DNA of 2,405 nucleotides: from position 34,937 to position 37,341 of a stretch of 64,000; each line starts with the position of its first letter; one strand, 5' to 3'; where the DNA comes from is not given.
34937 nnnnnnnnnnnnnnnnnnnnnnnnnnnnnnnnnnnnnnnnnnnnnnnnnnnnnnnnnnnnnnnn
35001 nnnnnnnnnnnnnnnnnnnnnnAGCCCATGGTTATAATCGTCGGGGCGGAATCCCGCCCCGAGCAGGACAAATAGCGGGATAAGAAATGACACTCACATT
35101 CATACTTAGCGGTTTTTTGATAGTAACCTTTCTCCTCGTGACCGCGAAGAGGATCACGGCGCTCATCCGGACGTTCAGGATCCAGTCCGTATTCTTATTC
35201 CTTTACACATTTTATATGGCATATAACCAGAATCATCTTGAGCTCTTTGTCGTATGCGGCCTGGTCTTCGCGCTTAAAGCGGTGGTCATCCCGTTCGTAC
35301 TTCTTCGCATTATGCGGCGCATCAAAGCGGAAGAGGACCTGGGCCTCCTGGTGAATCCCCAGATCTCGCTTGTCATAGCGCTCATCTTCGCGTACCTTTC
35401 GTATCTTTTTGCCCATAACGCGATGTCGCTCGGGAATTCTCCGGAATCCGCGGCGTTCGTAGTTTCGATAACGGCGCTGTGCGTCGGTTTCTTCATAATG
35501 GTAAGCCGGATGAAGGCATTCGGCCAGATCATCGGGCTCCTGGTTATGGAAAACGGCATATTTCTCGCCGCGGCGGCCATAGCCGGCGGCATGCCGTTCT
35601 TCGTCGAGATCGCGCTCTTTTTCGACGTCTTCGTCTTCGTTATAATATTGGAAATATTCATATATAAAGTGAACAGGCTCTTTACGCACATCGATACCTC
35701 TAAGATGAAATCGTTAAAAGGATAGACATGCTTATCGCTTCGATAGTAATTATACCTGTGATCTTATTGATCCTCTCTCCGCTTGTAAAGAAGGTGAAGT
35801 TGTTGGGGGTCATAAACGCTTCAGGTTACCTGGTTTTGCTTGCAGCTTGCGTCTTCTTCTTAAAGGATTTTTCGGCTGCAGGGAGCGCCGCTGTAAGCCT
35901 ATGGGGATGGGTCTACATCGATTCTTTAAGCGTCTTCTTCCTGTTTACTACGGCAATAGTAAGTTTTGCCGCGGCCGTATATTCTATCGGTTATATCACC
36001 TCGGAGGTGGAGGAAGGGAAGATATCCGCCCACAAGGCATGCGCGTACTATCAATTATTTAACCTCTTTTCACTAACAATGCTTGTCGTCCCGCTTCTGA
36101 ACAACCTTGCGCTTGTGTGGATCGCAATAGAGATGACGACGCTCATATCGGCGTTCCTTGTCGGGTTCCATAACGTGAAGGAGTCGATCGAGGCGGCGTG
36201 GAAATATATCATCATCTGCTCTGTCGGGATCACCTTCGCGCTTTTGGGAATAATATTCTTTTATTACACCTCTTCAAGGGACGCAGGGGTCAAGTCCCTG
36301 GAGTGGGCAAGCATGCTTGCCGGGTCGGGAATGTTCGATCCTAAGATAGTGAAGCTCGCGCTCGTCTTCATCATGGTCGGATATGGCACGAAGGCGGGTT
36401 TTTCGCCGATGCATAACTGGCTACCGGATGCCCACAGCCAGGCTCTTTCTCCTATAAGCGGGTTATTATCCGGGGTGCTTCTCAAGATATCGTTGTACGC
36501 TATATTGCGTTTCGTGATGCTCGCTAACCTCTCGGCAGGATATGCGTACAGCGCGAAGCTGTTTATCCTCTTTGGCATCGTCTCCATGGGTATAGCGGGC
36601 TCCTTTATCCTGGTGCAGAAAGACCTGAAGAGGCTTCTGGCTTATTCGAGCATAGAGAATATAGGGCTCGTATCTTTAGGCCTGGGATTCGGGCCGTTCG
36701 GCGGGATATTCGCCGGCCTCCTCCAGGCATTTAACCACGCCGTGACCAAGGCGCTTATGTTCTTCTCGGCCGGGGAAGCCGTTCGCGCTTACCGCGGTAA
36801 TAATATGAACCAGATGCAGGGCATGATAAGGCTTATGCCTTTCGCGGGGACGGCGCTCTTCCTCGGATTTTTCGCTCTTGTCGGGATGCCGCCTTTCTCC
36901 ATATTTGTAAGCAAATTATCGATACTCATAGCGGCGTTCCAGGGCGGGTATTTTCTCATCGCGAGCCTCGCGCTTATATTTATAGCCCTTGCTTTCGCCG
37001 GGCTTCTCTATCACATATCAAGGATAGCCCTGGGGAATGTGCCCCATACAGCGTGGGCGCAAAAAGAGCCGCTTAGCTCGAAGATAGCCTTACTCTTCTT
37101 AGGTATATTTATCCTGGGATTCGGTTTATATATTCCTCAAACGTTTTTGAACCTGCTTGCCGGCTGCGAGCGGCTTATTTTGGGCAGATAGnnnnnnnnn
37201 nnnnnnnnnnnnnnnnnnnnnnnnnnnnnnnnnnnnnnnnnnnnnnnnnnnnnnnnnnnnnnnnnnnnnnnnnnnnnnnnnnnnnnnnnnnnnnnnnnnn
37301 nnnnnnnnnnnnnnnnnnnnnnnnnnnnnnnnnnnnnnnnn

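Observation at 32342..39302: A six-subunit group-4 hydrogenase-like (Hyf/Ehr-type) membrane complex whose large subunit has lost the NiFe-ligating cysteines and which lacks the ferredoxin-like subunits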

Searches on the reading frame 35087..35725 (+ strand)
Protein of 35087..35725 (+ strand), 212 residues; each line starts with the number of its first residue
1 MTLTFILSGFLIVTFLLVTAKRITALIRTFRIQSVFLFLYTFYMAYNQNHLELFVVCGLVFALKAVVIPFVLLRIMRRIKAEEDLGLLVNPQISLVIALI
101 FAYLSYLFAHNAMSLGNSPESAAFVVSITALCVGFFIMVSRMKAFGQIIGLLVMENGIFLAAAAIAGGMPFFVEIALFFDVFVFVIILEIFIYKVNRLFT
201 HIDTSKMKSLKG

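Call 4: search_protein_families(library=pfam, proteins=[window:35087-35725:+])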
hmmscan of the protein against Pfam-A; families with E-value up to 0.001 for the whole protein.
window:35087-35725:+ (212 aa): 0 families

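Call 5: search_protein_families(library=ncbifam, proteins=[window:35087-35725:+])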
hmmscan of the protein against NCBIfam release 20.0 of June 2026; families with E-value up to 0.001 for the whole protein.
window:35087-35725:+ (212 aa): 1 family
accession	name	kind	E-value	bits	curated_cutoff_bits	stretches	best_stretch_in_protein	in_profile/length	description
NF008556.0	PRK11492.1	equivalog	2.8e-23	82.9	136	1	6-212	9-216/216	hydrogenase 4 membrane subunit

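Call 53: search_solved_structures(query=window:35087-35725:+, show_alignments=3, max_evalue=1)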
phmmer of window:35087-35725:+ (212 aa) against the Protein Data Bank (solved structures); distinct sequences matched with E-value up to 1: 0.

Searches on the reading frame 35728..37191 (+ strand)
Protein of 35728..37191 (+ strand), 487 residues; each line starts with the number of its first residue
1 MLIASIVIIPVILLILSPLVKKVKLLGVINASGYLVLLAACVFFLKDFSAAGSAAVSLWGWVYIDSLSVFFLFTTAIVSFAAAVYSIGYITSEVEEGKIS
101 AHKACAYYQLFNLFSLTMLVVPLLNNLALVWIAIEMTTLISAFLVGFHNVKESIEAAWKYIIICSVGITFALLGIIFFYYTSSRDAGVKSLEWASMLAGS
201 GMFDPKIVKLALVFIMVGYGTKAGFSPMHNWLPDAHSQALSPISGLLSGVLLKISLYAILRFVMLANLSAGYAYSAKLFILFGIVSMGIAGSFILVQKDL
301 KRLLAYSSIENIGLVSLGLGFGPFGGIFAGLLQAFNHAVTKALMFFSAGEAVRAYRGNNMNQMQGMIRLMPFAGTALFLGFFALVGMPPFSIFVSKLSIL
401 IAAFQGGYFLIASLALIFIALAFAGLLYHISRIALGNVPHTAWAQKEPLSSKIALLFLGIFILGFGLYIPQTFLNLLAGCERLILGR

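Call 4: search_protein_families(library=pfam, proteins=[window:35728-37191:+])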
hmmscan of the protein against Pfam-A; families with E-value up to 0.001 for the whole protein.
window:35728-37191:+ (487 aa): 2 families
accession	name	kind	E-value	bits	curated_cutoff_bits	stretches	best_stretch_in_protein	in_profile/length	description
PF00361.26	Proton_antipo_M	-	2.8e-46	158.5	21.5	1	125-416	2-288/294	NADH:quinone oxidoreductase/Mrp antiporter, TM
PF00662.26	Proton_antipo_N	-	5.7e-05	23.4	24.5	1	62-93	13-44/51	NADH-Ubiquinone oxidoreductase (complex I), chain 5 N-terminus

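Call 5: search_protein_families(library=ncbifam, proteins=[window:35728-37191:+])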
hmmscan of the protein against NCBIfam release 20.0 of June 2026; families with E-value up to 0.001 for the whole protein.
window:35728-37191:+ (487 aa): 71 families (the best 25 are shown)
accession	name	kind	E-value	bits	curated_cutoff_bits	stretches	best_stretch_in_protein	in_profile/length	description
NF005044.0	PRK06458.1-4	equivalog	2e-127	426.2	610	1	17-485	24-495/531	hydrogenase 4 subunit F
NF005041.0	PRK06458.1-1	equivalog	6.4e-105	352.1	951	1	25-485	34-495/526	hydrogenase 4 subunit F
NF005045.0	PRK06458.1-5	equivalog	1.1e-104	351.1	543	1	3-477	4-475/484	hydrogenase 4 subunit F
NF005043.0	PRK06458.1-3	equivalog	1.2e-91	308.2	533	1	3-480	9-478/483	hydrogenase 4 subunit F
NF006427.0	PRK08676.1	equivalog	8.8e-90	301.9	511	1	5-478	5-477/486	hydrogenase membrane subunit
NF005042.0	PRK06458.1-2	equivalog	1.3e-71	242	437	1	6-460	8-432/439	hydrogenase 4 subunit F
NF005086.0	PRK06521.1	equivalog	5.8e-58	196.9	667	1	45-424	56-439/669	hydrogenase 4 subunit B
NF006241.0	PRK08377.1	equivalog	1.2e-57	196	645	1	61-477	73-470/494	NADH dehydrogenase subunit N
TIGR01972.1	NDH_I_M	subfamily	2.1e-50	171.8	263.8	1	62-477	74-475/486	NADH-quinone oxidoreductase subunit M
NF006240.0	PRK08376.1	subfamily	8.1e-49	166.9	662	1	62-473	86-496/521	putative monovalent cation/H+ antiporter subunit D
NF006418.0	PRK08667.1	equivalog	1.6e-47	162.5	794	1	25-423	34-429/644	hydrogenase membrane subunit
TIGR01770.1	NDH_I_N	subfamily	3.1e-45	155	332.6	1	6-468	10-467/472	NADH-quinone oxidoreductase subunit NuoN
NF005097.0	PRK06525.1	equivalog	5.2e-44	150.8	430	1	8-461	10-467/480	hydrogenase 4 subunit D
NF006419.0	PRK08668.1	equivalog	1.2e-43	149.8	617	1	2-477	3-474/613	NADH dehydrogenase subunit M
NF009305.0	PRK12662.1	equivalog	5.8e-39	134.2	700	1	6-410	9-413/492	putative monovalent cation/H+ antiporter subunit D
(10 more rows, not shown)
